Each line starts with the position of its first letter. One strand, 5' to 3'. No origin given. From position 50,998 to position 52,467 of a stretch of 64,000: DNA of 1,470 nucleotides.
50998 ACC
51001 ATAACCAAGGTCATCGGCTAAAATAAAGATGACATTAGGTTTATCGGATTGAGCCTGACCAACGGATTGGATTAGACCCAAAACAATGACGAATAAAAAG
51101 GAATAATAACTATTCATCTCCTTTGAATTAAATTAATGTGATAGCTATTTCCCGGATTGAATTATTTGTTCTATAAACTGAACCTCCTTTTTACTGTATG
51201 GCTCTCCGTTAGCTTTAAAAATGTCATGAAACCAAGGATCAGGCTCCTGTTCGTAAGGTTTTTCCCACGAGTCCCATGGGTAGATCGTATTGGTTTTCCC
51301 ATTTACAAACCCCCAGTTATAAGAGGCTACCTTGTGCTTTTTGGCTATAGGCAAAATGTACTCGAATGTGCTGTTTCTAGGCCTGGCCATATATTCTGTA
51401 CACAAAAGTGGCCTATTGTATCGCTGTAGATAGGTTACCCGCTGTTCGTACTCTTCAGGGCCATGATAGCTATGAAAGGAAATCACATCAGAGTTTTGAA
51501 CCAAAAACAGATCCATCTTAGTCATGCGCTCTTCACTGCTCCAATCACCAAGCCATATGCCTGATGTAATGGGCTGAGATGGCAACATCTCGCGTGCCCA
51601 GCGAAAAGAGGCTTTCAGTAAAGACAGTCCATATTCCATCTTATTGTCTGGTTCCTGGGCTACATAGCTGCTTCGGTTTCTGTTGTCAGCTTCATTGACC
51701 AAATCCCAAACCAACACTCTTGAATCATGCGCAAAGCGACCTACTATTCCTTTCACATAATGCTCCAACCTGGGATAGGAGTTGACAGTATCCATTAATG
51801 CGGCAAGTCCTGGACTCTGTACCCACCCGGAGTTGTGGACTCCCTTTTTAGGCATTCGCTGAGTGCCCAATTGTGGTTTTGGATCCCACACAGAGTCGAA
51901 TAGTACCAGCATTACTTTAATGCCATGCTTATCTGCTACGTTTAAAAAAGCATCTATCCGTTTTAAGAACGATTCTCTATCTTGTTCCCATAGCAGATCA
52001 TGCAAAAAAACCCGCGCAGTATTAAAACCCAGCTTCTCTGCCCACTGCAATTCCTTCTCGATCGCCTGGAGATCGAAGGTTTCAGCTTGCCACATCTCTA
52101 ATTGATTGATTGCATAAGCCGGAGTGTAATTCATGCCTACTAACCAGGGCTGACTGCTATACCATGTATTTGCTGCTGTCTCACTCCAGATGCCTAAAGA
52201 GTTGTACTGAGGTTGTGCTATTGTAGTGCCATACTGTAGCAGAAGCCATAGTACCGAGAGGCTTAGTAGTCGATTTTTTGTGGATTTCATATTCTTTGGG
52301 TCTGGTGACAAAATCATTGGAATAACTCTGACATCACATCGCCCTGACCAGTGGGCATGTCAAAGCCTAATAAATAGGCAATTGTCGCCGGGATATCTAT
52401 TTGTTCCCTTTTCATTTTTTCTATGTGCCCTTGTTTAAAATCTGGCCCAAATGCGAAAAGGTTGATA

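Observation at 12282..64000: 52-kb sulfated-glycan locus built around unclassified enzymes, possibly on an integrated island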

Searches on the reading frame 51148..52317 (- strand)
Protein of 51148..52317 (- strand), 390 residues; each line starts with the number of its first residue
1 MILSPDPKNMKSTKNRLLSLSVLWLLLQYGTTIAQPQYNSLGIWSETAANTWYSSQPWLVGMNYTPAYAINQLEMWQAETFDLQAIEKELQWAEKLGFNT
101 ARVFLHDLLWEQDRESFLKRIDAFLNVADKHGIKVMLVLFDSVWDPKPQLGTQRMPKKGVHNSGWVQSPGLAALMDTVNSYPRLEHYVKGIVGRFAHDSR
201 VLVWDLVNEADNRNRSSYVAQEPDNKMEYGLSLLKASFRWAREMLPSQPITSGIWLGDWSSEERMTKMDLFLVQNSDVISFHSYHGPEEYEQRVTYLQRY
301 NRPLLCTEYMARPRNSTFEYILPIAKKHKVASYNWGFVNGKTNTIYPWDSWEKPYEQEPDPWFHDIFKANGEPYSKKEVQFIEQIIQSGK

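Call 6: search_protein_families(library=pfam, proteins=[window:51148-52317:-])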
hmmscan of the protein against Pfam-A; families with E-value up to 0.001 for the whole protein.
window:51148-52317:- (390 aa): 2 families
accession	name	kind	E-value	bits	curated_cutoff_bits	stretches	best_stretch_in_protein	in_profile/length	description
PF00331.26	Glyco_hydro_10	-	1e-06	28.6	22.1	1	180-267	101-180/311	Glycosyl hydrolase family 10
PF00150.24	Cellulase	-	1.9e-05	24.8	23.5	1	93-335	30-266/272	Cellulase (glycosyl hydrolase family 5)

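Call 11: search_solved_structures(query=window:51148-52317:-, max_evalue=0.01)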
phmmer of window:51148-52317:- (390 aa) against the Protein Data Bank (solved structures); distinct sequences matched with E-value up to 0.01: 1.
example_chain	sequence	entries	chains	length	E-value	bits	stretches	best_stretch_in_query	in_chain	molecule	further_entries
5ofj_A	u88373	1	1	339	0.0066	18.5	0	182-249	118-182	Glycoside hydrolase family 48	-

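Call 28: search_protein_families(library=ncbifam, proteins=[window:51148-52317:-], max_evalue=0.001)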
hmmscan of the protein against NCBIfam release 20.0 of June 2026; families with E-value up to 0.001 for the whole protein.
window:51148-52317:- (390 aa): 0 families

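Call 43: find_homologous_proteins(query=window:51148-52317:-, max_evalue=0.00001)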
Query window:51148-52317:- (390 aa): 8000 proteins with E <= 0.00001 among 8000 candidates; the best 120 are listed.
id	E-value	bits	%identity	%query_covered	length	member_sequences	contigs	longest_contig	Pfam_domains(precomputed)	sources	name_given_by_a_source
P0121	4.2e-270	913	100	100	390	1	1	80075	PF00150.25,PF00331.27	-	-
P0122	5.7e-152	524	63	93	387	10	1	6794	PF00331.27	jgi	jgi:hypothetical protein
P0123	4.3e-150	518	60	96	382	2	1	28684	PF00150.25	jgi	jgi:Cellulase (glycosyl hydrolase family 5)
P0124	7.3e-150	517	63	90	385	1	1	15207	PF00150.25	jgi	jgi:Cellulase (glycosyl hydrolase family 5)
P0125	1.4e-149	516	63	90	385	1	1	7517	PF00150.25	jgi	jgi:hypothetical protein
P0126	4.4e-149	515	63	89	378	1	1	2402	PF00150.25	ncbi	ncbi:MAG TPA: cellulase family glycosylhydrolase [Cytophagales bacterium]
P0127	1.5e-147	510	60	94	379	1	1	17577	-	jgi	jgi:hypothetical protein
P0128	2.8e-147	509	62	91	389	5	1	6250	PF00150.25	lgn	-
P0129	2.9e-147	509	62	88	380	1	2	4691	PF00331.27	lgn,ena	-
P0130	3.2e-147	509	64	88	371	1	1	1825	PF00150.25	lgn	-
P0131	7.0e-147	508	59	94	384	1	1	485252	PF00150.25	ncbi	ncbi:cellulase family glycosylhydrolase [Rufibacter soli]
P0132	9.9e-147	507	59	95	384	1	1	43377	PF00150.25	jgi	jgi:hypothetical protein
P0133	1.1e-146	507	63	88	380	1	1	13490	PF00150.25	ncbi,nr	ncbi:MAG TPA: cellulase family glycosylhydrolase [Blastocatellia bacterium]|nr:cellulase family glyc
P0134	1.1e-146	507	61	93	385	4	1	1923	PF00150.25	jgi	jgi:hypothetical protein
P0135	1.2e-146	507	62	94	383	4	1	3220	PF00150.25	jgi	jgi:cellulase (glycosyl hydrolase family 5)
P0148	1.9e-145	503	62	89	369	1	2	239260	PF00150.25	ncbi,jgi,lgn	-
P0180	1.3e-143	497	60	91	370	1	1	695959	-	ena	-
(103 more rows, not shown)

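Call 51: find_encoding_contigs(protein=P0121, flank=10000, max_places=2)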
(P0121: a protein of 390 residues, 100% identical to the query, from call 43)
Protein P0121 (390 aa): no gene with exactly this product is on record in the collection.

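Call 54: predict_structure(alignment_id=A1)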
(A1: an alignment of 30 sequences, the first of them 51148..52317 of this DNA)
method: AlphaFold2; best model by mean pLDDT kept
length: 390 residues; sequences in the alignment: 30
mean_pLDDT: 85.8   pTM: 0.85
mean pLDDT of the five models: 85.8, 85.6, 84.2, 84.1, 84.1
residues with pLDDT >= 90: 226; 70-90: 94; 50-70: 64; < 50: 6
segments of 3 or more residues with pLDDT < 50: 342-345
pLDDT, mean of each block of 10 residues (from residue 1): 53 75 81 66 91 96 87 86 96 96 93 95 98 97 75 59 71 90 97 98 93 60 82 96 97 91 94 97 94 97 95 87 97 85 56 65 83 93 86
secondary structure, 60 per line:
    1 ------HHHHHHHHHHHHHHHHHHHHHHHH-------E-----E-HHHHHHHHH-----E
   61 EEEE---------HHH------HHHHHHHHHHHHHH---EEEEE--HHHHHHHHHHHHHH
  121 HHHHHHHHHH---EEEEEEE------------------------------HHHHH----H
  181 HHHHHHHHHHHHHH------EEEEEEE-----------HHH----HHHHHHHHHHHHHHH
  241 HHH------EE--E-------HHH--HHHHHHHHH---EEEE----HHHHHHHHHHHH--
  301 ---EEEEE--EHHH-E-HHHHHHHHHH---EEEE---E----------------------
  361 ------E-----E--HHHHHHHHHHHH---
elements in order: H7-30 H46-54 E60-64 H83-96 E100-104 H107-130 E134-140 H171-175 H180-194 E201-207 H226-243 H267-275 E279-282 H287-298 E304-308 H318-327 E331-334 H376-387

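Call 60: fold_search(model_id=the predicted structure, library=pdb)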
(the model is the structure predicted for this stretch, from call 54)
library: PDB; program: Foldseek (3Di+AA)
matches with E <= 10: 1829; with E <= 0.001: 527
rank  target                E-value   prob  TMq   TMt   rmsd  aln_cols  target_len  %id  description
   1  7lr8_A                8.9e-11  1.00  0.56  0.53   6.0       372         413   15  Crystal structure of GH5_18-E153A from Streptomyces cattleya in complex with Manb1-4GlcNAc (released 2021-04-07)
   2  7lr8_B                1.2e-10  1.00  0.58  0.55   5.7       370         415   14  Crystal structure of GH5_18-E153A from Streptomyces cattleya in complex with Manb1-4GlcNAc (released 2021-04-07)
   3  7lr7                  1.5e-10  1.00  0.59  0.56   5.5       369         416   13  Crystal structure of GH5_18 from Streptomyces cattleya in complex with GlcNAc (released 2021-04-07)
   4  7bob_C                6.8e-10  1.00  0.57  0.41   6.9       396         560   20  Exo-beta-1,4-mannosidase Op5Man5 from Opitutaceae bacterium strain TAV5 (released 2021-07-14)
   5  7bob_B                6.8e-10  1.00  0.56  0.40   7.2       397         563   19  Exo-beta-1,4-mannosidase Op5Man5 from Opitutaceae bacterium strain TAV5 (released 2021-07-14)
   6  9y4v_B                7.2e-10  1.00  0.54  0.52   6.4       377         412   12  Crystal structure of a GH5_18 from Microbacterium oxydans DSM 20578 (released 2025-12-17)
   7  6mpa_A                8.1e-10  1.00  0.51  0.48   6.9       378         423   13  Crystal structure of BlMan5B in complex with GlcNAc (soaking) (released 2019-01-30)
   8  6moy_A                9.1e-10  1.00  0.52  0.49   6.7       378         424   13  Crystal structure of the E257A mutant of BlMan5B in complex with GlcNAc (co-crystallization) (released 2019-01-30)
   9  7lr1_C                1.1e-09  1.00  0.55  0.51   6.2       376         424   14  Crystal structure of GH5_18 from Bifidobacterium longum subsp. longum ATCC 55813 (released 2021-04-07)
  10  9y4v_A                1.2e-09  1.00  0.57  0.55   6.0       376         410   12  Crystal structure of a GH5_18 from Microbacterium oxydans DSM 20578 (released 2025-12-17)
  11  6mp2_A                1.2e-09  1.00  0.52  0.49   6.8       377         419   14  Crystal structure of BlMan5B solved by SIRAS (released 2019-01-30)
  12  7bob_A                1.4e-09  1.00  0.56  0.40   7.3       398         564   20  Exo-beta-1,4-mannosidase Op5Man5 from Opitutaceae bacterium strain TAV5 (released 2021-07-14)
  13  4awe_A                1.4e-09  1.00  0.54  0.55   6.6       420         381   14  The Crystal Structure of Chrysonilia sitophila endo-beta-D-1,4- mannanase (released 2012-10-31)
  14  6mp7_B                1.4e-09  1.00  0.52  0.49   6.8       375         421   14  Crystal structure of the E257A mutant of BlMan5B in complex with GlcNAc (soaking) (released 2019-01-30)
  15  7lr2_A                1.6e-09  1.00  0.53  0.50   6.4       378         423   14  Crystal structure of GH5_18 from Bifidobacterium longum subsp. longum ATCC 55813 in complex with GlcNAc (released 2021-04-07)
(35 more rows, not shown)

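Call 81: find_encoding_contigs(protein=P0180, flank=10000, max_places=1)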
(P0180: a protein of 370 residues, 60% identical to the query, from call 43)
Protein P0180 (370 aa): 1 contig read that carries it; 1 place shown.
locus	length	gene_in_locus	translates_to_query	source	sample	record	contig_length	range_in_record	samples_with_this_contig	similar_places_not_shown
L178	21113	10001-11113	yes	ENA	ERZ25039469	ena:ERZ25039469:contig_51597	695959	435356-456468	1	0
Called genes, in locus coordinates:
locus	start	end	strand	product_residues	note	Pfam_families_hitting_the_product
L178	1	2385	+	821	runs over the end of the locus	PF13432:TPR_16 (weak), PF13414:TPR_11 (weak), PF13432:TPR_16 (weak), PF13414:TPR_11 (weak), PF13432:TPR_16, PF14559:TPR_19 (weak), PF13432:TPR_16, PF14559:TPR_19, +23 more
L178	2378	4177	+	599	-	PF01839:FG-GAP (faint), PF13517:FG-GAP_3, PF07593:UnbV_ASPIC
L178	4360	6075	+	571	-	PF01839:FG-GAP (faint), PF13517:FG-GAP_3, PF07593:UnbV_ASPIC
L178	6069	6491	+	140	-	PF13517:FG-GAP_3 (weak)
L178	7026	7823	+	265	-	PF13517:FG-GAP_3, PF07593:UnbV_ASPIC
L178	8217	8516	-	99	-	-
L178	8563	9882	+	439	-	PF22848:ASD1_dom, PF06964:Alpha-L-AF_C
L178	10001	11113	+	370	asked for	-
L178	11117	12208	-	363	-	PF00296:Bac_luciferase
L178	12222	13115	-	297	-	PF01261:AP_endonuc_2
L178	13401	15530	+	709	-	PF06452:CBM9_1 (weak), PF19313:DUF5916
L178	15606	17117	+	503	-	PF01408:GFO_IDH_MocA, PF19051:GFO_IDH_MocA_C2 (weak)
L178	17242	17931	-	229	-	PF00891:Methyltransf_2, PF01728:FtsJ (weak), PF13489:Methyltransf_23, PF01209:Ubie_methyltran, PF13649:Methyltransf_25, PF13847:Methyltransf_31, PF08241:Methyltransf_11, PF08242:Methyltransf_12, +1 more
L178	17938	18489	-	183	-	PF20732:NamZ_C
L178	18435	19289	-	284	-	-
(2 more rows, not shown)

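Call 82: find_encoding_contigs(protein=P0148, flank=10000, max_places=1)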
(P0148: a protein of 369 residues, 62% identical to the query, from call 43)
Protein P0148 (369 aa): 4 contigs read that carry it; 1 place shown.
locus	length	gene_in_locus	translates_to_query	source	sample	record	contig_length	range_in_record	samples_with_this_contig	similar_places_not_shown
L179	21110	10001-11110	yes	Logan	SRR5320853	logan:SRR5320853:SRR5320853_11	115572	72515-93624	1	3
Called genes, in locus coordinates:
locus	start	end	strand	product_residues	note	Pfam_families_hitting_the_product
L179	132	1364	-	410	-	PF02746:MR_MLE_N, PF13378:MR_MLE_C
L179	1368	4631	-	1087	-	PF13431:TPR_17 (faint), PF17128:DUF5107, PF00515:TPR_1 (faint), PF07719:TPR_2 (faint), PF12895:ANAPC3 (faint), PF13181:TPR_8 (faint), PF13424:TPR_12, PF13432:TPR_16 (weak), +3 more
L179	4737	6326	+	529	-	PF01425:Amidase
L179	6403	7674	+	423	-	-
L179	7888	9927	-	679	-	PF13517:FG-GAP_3 (faint), PF21348:RGL11_C (faint)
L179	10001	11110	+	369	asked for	PF00150:Cellulase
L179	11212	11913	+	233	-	-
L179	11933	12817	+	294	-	PF00254:FKBP_C, PF05163:DinB (weak), PF12867:DinB_2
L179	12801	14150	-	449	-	PF03786:UxuA, PF01261:AP_endonuc_2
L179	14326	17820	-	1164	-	PF13620:CarboxypepD_reg, PF13715:CarbopepD_reg_2 (weak), PF25183:OMP_b-brl_4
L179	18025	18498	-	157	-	PF04632:FUSC, PF06081:ArAE_1, PF13515:FUSC_2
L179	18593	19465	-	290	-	PF00106:adh_short, PF08659:KR, PF13561:adh_short_C2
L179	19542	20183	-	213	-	-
